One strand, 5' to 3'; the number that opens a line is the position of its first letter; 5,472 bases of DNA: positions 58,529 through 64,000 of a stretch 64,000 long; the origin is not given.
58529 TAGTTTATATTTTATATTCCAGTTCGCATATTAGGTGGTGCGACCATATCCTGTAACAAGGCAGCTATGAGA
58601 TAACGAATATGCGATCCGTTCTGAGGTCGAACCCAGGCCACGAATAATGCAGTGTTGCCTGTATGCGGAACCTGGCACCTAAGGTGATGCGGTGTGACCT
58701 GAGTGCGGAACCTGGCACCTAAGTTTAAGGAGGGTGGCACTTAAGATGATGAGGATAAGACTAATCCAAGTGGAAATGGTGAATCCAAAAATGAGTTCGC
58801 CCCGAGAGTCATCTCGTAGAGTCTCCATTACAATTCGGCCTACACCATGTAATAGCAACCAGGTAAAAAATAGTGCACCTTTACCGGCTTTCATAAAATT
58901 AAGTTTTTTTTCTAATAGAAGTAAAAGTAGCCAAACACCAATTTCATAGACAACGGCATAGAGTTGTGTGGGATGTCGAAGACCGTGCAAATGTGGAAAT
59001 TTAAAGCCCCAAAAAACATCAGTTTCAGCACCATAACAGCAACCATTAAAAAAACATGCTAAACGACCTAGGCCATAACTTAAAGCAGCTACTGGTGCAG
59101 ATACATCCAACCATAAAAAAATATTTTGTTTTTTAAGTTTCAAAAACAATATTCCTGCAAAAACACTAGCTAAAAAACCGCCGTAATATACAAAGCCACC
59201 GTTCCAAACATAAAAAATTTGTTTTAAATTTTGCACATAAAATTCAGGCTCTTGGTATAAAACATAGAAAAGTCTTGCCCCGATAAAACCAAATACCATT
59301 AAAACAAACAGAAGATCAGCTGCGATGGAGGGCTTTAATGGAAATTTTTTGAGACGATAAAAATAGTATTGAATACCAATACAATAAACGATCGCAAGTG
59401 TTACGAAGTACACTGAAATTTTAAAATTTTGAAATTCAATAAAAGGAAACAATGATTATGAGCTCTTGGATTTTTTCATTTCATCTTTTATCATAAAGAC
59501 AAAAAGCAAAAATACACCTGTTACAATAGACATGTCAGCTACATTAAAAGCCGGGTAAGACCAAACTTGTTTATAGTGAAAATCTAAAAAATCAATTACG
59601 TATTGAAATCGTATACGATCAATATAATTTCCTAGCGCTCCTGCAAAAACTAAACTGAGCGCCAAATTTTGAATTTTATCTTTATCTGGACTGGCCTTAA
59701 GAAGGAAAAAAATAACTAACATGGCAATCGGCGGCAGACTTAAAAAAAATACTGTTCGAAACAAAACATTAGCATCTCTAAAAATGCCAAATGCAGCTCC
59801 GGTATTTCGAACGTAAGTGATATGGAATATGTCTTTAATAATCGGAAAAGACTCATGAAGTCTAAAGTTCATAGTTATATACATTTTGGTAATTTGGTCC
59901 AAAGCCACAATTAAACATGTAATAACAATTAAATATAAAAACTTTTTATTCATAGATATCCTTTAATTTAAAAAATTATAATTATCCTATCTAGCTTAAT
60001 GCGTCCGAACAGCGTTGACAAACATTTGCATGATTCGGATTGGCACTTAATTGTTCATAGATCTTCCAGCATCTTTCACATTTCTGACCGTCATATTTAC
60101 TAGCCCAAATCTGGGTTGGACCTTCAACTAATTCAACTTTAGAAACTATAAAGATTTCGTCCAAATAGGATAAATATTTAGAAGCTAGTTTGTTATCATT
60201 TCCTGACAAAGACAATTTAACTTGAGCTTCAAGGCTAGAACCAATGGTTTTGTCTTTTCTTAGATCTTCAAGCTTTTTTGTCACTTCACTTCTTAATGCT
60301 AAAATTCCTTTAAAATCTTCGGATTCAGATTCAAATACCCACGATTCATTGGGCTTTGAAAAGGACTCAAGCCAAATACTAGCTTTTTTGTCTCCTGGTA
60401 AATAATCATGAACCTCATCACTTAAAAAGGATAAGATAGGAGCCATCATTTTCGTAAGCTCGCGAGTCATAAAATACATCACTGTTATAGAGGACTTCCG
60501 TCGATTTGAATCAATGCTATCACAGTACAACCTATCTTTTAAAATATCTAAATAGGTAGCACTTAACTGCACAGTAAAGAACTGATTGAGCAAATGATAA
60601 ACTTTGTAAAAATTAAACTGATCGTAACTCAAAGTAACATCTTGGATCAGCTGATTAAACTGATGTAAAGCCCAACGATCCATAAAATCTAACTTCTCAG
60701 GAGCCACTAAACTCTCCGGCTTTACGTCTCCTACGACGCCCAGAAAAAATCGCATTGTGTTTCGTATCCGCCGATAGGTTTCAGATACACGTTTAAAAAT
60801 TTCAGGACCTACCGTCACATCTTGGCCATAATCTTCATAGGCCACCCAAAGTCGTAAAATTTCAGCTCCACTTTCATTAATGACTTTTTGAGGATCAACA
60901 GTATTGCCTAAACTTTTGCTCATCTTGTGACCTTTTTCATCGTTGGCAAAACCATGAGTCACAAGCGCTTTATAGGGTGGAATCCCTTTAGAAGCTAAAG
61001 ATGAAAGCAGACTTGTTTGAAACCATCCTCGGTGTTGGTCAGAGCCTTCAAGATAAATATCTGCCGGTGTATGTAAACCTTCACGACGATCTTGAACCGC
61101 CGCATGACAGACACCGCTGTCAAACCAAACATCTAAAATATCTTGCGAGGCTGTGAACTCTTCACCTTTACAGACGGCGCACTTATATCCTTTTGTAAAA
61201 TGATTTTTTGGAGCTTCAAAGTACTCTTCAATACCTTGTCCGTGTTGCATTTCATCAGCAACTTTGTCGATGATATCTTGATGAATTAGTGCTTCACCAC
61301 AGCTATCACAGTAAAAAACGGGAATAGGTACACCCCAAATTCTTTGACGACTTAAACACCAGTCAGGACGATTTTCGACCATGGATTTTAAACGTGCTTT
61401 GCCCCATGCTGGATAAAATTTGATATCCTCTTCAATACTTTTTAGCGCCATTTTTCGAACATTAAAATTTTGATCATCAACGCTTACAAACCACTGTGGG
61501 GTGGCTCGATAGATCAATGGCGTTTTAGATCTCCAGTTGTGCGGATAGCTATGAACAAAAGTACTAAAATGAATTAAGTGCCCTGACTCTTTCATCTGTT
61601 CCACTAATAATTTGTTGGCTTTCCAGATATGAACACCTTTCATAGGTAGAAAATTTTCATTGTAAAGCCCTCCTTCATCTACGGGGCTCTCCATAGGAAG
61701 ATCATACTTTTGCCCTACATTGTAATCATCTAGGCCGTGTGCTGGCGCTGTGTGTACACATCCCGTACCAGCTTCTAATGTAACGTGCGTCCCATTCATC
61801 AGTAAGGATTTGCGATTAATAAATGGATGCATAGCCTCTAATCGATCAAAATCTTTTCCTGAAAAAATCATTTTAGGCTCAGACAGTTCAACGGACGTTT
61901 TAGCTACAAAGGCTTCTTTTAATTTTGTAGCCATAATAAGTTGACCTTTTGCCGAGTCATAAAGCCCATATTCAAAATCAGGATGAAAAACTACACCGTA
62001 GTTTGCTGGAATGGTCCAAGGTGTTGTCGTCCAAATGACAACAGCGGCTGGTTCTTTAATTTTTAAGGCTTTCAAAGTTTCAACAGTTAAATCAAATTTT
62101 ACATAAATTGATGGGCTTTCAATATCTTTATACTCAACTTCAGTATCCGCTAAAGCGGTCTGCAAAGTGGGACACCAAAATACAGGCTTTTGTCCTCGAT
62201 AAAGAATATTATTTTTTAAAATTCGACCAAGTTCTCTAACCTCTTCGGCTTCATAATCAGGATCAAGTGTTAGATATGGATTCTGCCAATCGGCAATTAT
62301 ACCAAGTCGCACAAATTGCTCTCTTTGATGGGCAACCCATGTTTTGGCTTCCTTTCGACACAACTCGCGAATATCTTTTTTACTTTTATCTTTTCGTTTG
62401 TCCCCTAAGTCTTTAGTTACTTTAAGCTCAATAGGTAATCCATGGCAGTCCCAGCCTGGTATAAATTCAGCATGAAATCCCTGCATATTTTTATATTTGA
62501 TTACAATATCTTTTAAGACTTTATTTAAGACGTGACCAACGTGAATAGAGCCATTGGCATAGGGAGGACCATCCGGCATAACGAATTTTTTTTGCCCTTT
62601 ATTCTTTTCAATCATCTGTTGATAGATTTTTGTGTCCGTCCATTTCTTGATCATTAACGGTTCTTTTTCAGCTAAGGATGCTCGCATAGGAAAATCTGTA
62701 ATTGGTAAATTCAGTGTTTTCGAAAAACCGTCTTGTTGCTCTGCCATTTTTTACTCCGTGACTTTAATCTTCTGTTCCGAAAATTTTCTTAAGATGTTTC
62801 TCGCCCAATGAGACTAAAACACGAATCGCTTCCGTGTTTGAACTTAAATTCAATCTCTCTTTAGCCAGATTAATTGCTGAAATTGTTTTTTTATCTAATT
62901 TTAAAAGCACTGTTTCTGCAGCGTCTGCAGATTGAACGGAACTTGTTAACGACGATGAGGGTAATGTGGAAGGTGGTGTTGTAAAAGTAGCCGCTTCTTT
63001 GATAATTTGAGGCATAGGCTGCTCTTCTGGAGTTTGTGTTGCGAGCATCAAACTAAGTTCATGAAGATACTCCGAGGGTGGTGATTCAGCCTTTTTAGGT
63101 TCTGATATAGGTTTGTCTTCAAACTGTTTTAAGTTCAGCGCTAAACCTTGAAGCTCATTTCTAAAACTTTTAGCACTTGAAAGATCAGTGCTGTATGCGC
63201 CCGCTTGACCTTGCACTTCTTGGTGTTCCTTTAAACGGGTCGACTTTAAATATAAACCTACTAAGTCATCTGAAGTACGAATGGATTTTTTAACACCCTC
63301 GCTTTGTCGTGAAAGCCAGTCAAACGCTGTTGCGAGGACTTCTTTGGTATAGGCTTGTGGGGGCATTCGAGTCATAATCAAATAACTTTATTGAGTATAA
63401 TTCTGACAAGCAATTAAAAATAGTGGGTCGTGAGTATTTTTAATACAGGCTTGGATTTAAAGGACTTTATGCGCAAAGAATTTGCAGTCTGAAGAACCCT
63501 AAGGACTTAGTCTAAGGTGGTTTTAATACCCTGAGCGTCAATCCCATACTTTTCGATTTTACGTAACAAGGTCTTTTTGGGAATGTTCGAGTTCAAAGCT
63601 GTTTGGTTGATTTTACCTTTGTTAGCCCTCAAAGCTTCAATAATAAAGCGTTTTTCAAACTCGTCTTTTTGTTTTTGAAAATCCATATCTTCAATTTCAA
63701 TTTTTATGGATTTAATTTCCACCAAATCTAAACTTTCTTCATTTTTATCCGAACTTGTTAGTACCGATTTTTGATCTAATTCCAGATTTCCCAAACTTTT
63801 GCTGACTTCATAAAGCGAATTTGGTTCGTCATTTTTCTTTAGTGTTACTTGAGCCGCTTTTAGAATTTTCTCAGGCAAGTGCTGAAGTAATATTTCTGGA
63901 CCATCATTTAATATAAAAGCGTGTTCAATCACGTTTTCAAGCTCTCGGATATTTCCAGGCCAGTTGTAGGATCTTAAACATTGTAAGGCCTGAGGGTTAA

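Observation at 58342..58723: Nested inverted doublets of a GC-rich 40-nt repeat enclosing a 221-nt core (MITE/REPIN-like composite)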

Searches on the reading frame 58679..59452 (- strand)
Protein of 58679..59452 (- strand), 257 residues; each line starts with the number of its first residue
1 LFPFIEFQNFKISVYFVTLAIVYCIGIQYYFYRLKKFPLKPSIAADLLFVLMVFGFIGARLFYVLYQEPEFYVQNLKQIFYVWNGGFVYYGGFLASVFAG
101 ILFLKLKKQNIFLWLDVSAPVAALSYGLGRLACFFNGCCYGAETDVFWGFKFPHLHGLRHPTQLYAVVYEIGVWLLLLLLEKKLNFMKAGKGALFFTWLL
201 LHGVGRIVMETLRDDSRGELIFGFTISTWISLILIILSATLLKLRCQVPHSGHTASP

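Call 16: search_protein_families(library=pfam, proteins=[window:58679-59452:-], max_evalue=0.01)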
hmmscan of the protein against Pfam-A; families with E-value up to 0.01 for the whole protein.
window:58679-59452:- (257 aa): 1 family
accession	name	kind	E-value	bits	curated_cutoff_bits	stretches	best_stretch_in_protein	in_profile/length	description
PF01790.23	LGT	-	3.5e-52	177.6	24.9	1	5-242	4-238/240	Prolipoprotein diacylglyceryl transferase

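Call 19: find_homologous_proteins(query=window:58679-59452:-, max_evalue=1e-20)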
Query window:58679-59452:- (257 aa): 559 proteins with E <= 1e-20 among 1652 candidates; the best 120 are listed.
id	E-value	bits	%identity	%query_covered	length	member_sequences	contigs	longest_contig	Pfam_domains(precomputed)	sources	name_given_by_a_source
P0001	1.4e-168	577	100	100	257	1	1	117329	PF01790.24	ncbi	-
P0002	8.0e-118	411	67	100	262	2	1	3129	PF01790.24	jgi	jgi:phosphatidylglycerol---prolipoprotein diacylglyceryl transferase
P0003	1.8e-106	374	69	89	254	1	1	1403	PF01790.24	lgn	-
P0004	1.4e-103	364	67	96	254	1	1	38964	PF01790.24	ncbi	-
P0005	8.3e-103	362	68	93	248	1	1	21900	PF01790.24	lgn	-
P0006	4.7e-101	356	66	90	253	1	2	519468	PF01790.24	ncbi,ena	-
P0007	1.0e-97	345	66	88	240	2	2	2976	PF01790.24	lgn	-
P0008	5.4e-95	336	62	96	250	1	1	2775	PF01790.24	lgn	-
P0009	4.7e-93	330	56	100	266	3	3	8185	PF01790.24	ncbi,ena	-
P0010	3.7e-92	327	63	90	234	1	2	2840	PF01790.24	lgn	-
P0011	1.4e-89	318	60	91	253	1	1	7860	PF01790.24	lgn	-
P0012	1.4e-87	312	57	95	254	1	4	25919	PF01790.24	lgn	-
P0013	1.5e-85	305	55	94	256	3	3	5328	PF01790.24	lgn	-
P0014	1.8e-84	302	55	94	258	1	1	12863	PF01790.24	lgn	-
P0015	7.6e-84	300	68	73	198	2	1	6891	PF01790.24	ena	-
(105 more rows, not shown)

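Call 20: find_encoding_contigs(protein=P0001, flank=3000, max_places=5)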
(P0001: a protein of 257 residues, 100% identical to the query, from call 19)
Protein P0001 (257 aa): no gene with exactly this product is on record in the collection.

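Call 21: find_encoding_contigs(protein=P0004, flank=6000, max_places=3)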
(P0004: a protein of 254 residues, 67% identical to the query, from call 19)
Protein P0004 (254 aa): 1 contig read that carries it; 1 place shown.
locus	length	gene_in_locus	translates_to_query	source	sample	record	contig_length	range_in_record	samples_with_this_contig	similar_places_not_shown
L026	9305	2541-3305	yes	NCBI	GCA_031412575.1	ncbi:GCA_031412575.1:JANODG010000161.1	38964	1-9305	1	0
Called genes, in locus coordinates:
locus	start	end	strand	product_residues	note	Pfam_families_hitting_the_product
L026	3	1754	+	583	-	?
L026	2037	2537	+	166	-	PF01252:Peptidase_A8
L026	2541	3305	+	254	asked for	PF01790:LGT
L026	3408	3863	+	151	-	-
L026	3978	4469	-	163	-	PF22322:DUF6973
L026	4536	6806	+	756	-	PF03411:Peptidase_M74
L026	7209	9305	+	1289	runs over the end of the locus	PF25023:TEN_YD-shell, PF05593:RHS_repeat (faint)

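Call 22: find_encoding_contigs(protein=P0006, flank=6000, max_places=3)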
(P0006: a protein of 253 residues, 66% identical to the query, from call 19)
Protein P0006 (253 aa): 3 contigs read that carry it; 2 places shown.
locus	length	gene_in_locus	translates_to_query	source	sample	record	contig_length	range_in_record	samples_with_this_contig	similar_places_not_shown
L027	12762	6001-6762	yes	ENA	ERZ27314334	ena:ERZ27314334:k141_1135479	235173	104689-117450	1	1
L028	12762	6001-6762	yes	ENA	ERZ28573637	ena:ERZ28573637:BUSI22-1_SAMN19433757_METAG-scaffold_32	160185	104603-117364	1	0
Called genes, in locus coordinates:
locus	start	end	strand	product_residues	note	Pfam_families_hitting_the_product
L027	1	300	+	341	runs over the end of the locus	PF00512:HisKA, PF02518:HATPase_c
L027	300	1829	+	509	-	PF00072:Response_reg, PF02954:HTH_8 (faint), PF00158:Sigma54_activat, PF14532:Sigma54_activ_2, PF00004:AAA (faint), PF25601:AAA_lid_14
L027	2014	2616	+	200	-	-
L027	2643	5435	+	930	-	PF00133:tRNA-synt_1, PF01406:tRNA-synt_1e (faint), PF01921:tRNA-synt_1f (faint), PF09334:tRNA-synt_1g, PF08264:Anticodon_1, PF06827:zf-FPG_IleRS (weak)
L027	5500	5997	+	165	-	PF01252:Peptidase_A8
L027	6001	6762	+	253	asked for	PF01790:LGT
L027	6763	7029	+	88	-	-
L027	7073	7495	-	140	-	PF22322:DUF6973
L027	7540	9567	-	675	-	PF25225:DUF7843, PF13387:Lnb_N, PF25222:DUF7840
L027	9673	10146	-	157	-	PF11220:DUF3015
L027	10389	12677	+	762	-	PF03411:Peptidase_M74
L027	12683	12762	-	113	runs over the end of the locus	-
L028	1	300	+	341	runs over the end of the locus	PF00512:HisKA, PF02518:HATPase_c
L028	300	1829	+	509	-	PF00072:Response_reg, PF02954:HTH_8 (faint), PF00158:Sigma54_activat, PF14532:Sigma54_activ_2, PF00004:AAA (faint), PF25601:AAA_lid_14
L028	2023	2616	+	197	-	-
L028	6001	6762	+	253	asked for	PF01790:LGT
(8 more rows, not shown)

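Call 30: find_encoding_contigs(protein=P0002, flank=6000, max_places=5)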
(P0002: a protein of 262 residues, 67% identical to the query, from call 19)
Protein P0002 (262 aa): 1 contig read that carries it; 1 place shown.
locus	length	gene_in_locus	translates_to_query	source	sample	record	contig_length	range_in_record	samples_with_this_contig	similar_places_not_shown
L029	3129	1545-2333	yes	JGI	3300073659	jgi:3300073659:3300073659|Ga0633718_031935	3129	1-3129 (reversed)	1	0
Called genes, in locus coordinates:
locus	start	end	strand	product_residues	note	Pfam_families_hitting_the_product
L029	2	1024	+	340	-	?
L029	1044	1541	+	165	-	PF01252:Peptidase_A8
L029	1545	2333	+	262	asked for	PF01790:LGT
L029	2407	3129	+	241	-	?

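Call 77: find_encoding_contigs(protein=P0005, flank=8000, max_places=3)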
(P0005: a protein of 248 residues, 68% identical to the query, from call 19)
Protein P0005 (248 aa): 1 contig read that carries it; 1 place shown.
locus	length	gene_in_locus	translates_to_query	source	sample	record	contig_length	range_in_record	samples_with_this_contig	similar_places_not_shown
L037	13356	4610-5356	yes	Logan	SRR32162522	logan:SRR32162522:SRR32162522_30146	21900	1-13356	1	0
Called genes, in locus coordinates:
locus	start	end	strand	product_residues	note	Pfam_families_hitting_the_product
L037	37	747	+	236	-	-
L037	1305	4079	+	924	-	PF00133:tRNA-synt_1, PF01921:tRNA-synt_1f (faint), PF09334:tRNA-synt_1g, PF08264:Anticodon_1, PF06827:zf-FPG_IleRS (weak)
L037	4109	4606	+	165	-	PF01252:Peptidase_A8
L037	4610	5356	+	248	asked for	PF01790:LGT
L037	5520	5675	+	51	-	-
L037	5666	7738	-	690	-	PF25225:DUF7843, PF13387:Lnb_N, PF25222:DUF7840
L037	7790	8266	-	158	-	PF11220:DUF3015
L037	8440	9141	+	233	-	-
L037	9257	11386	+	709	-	PF03411:Peptidase_M74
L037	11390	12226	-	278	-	-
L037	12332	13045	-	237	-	PF01209:Ubie_methyltran, PF13489:Methyltransf_23, PF05175:MTS (weak), PF13847:Methyltransf_31, PF08241:Methyltransf_11, PF08242:Methyltransf_12, PF13649:Methyltransf_25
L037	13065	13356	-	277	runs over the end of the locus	PF00793:DAHP_synth_1, PF03102:NeuB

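Call 81: search_protein_families(library=pfam, proteins=[L029:2407-3129:+], max_evalue=0.0001)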
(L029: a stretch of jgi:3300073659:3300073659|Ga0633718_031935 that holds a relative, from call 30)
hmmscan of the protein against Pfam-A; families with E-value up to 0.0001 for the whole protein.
L029:2407-3129:+ (241 aa): 1 family
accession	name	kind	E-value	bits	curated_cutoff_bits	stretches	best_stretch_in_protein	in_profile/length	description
PF04471.18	Mrr_cat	-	3.6e-10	40.4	21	1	94-200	7-106/115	Restriction endonuclease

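Call 87: find_encoding_contigs(protein=P0003, flank=2000, max_places=5)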
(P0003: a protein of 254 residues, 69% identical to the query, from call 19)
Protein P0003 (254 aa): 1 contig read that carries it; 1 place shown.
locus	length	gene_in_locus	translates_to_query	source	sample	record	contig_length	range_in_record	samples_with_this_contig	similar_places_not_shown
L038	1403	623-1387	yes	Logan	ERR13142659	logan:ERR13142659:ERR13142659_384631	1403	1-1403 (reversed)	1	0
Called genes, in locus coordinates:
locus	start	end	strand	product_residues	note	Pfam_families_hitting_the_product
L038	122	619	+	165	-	PF01252:Peptidase_A8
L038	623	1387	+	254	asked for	PF01790:LGT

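Call 89: list_cluster_members(proteins=[P0001, P0121, P0002])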
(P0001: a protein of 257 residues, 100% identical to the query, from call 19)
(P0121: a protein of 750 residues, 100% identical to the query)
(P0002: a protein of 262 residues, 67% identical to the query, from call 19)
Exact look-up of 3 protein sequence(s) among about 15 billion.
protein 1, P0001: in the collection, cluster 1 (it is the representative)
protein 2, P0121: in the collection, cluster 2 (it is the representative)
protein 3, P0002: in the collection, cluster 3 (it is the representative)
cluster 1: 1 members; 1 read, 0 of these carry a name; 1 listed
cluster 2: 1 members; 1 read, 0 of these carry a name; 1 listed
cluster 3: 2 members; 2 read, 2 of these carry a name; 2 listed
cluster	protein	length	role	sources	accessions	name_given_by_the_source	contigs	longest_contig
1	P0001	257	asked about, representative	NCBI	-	-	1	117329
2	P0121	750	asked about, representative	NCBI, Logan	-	-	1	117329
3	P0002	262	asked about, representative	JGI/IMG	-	phosphatidylglycerol---prolipoprotein diacylglyceryl transferase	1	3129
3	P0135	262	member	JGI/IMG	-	phosphatidylglycerol---prolipoprotein diacylglyceryl transferase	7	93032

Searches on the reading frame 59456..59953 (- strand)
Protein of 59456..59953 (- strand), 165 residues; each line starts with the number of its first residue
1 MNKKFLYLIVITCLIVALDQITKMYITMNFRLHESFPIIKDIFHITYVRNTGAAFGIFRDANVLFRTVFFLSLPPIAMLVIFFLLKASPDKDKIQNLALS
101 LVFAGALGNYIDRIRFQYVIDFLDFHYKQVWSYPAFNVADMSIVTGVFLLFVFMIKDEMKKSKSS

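Call 9: find_encoding_contigs(protein=window:59456-59953:-, flank=10000, max_places=10)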
Protein window:59456-59953:- (165 aa): 1 contig read that carries it; 1 place shown.
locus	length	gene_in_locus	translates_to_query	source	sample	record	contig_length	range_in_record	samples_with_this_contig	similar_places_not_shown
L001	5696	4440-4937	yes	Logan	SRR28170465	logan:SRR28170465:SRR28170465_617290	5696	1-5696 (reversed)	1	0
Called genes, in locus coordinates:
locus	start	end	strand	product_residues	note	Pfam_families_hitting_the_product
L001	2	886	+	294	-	?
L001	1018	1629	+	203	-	-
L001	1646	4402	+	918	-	PF00133:tRNA-synt_1, PF01406:tRNA-synt_1e (faint), PF09334:tRNA-synt_1g, PF08264:Anticodon_1, PF06827:zf-FPG_IleRS (weak)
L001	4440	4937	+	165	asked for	PF01252:Peptidase_A8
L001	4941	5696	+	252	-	?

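Call 81: search_protein_families(library=pfam, proteins=[L001:2-886:+, L001:1018-1629:+], max_evalue=0.0001)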
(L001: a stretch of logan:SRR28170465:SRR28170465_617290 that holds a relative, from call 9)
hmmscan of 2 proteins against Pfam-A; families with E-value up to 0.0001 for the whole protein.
L001:2-886:+ (294 aa): 4 families
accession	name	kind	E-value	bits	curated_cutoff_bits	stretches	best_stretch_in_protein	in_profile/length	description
PF00158.32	Sigma54_activat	-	3.4e-44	150.9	20.2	1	1-97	71-167/168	Sigma-54 interaction domain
PF25601.1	AAA_lid_14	-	8.8e-25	86.8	27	1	104-183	2-81/87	AAA+ ATPase lid domain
PF14532.12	Sigma54_activ_2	-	3.1e-08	34.4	25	1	19-102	65-138/138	Sigma-54 interaction domain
PF02954.25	HTH_8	-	1.9e-06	27.9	22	1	244-282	4-42/42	Bacterial regulatory protein, Fis family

L001:1018-1629:+ (203 aa): 0 families

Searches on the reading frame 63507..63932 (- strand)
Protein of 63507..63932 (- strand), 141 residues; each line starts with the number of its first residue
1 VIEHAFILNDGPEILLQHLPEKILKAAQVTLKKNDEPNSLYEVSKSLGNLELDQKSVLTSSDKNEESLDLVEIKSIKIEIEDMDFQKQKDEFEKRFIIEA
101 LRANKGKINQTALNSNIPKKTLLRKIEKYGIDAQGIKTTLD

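Call 16: search_protein_families(library=pfam, proteins=[window:63507-63932:-], max_evalue=0.01)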
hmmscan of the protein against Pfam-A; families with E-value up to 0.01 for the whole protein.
window:63507-63932:- (141 aa): 1 family
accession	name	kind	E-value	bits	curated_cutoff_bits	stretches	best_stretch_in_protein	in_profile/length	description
PF02954.25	HTH_8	-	9.3e-07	28.9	22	1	91-129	4-42/42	Bacterial regulatory protein, Fis family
